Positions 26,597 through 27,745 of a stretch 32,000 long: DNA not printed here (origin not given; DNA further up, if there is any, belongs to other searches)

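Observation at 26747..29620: Operon of an MprF-flippase-family protein, a PIG-A-like GT4 and a CE4 deacetylase: a candidate GlcN-archaetidylinositol (GPI-core-like) pathway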

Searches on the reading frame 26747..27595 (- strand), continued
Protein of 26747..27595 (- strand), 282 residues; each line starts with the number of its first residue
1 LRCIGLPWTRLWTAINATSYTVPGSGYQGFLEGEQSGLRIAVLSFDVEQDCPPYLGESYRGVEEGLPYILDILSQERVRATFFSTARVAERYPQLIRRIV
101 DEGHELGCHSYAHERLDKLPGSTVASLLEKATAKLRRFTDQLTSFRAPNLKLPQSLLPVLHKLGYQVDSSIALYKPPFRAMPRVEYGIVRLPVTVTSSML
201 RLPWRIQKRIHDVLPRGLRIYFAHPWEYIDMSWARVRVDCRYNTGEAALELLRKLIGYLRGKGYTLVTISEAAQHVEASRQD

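Call 98: fold_search(model_id=the predicted structure, library=pdb)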
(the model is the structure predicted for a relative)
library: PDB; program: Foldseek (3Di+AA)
matches with E <= 10: 1329; with E <= 0.001: 88
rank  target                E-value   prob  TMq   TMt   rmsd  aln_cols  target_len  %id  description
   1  7fbw                  9.1e-13  1.00  0.64  0.82   3.8       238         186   23  Acetylxylan esterase from Caldanaerobacter subterraneus subsp. tengcongensis (released 2021-10-27)
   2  6hm9                  1.3e-12  1.00  0.65  0.59   2.9       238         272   20  Crystal structure of a BA3943 mutant,a CE4 family pseudoenzyme with restored enzymatic activity. (released 2019-10-09)
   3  3rxz_B                1.5e-12  1.00  0.75  0.65   4.2       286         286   21  Crystal structure of putative polysaccharide deacetylase from Mycobacterium smegmatis (released 2011-06-22)
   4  7bkf                  2.4e-12  1.00  0.65  0.57   3.0       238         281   19  Crystal structure of WT BA3943, a CE4 family pseudoenzyme from Bacillus Anthracis (released 2021-05-19)
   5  6h8n_B                2.4e-12  1.00  0.60  0.70   4.6       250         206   19  Structure of peptidoglycan deacetylase PdaC from Bacillus subtilis - mutant D285S (released 2019-11-13)
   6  6h8l_B                2.4e-12  1.00  0.60  0.70   4.6       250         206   20  Structure of peptidoglycan deacetylase PdaC from Bacillus subtilis (released 2019-11-13)
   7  6hpa                  4.5e-12  1.00  0.65  0.59   3.0       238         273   20  Crystal structure of a BA3943 mutant,a CE4 family pseudoenzyme (released 2019-10-09)
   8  3rxz_C                4.8e-12  1.00  0.74  0.64   4.4       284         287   21  Crystal structure of putative polysaccharide deacetylase from Mycobacterium smegmatis (released 2011-06-22)
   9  3qbu_A                5.1e-12  1.00  0.69  0.59   7.2       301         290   18  Crystal structure of putative peptidoglycan deactelyase (HP0310) from Helicobacter pylori (released 2011-05-25)
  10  3rxz_A                5.8e-12  1.00  0.76  0.66   4.1       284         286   21  Crystal structure of putative polysaccharide deacetylase from Mycobacterium smegmatis (released 2011-06-22)
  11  6h8n_A                8.9e-12  1.00  0.60  0.71   4.7       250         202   19  Structure of peptidoglycan deacetylase PdaC from Bacillus subtilis - mutant D285S (released 2019-11-13)
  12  4l1g_A                1.2e-11  1.00  0.64  0.72   4.2       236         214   20  Crystal structure of the Bc1960 peptidoglycan N-acetylglucosamine deacetylase from Bacillus cereus (released 2014-06-04)
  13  1ny1_A                1.3e-11  1.00  0.60  0.62   6.4       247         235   21  CRYSTAL STRUCTURE OF B. SUBTILIS POLYSACCHARIDE DEACETYLASE NORTHEAST STRUCTURAL GENOMICS CONSORTIUM TARGET SR127. (released 2003-03-18)
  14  6h8l_A                1.3e-11  1.00  0.59  0.71   4.8       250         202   20  Structure of peptidoglycan deacetylase PdaC from Bacillus subtilis (released 2019-11-13)
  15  7ax7                  1.7e-11  1.00  0.63  0.74   3.7       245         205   16  Crystal structure of the Xyl-CE4 domain of a multidomain xylanase from the hindgut metagenome of Trinervitermes trinervo (released 2020-11-18)
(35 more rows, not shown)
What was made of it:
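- On CE4 / NodB deacetylases: The fold matches CE4 structures (call 98).
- Closest known: ArnC / ArnD / ArnEF. Same: ArnD is a structural match to the CE4 here, at TMq 0.70 (call 98).
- ArnD is a CE4 that works on a polyprenyl-phosphate-linked sugar and is a structural match at TMq 0.70 (call 98).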
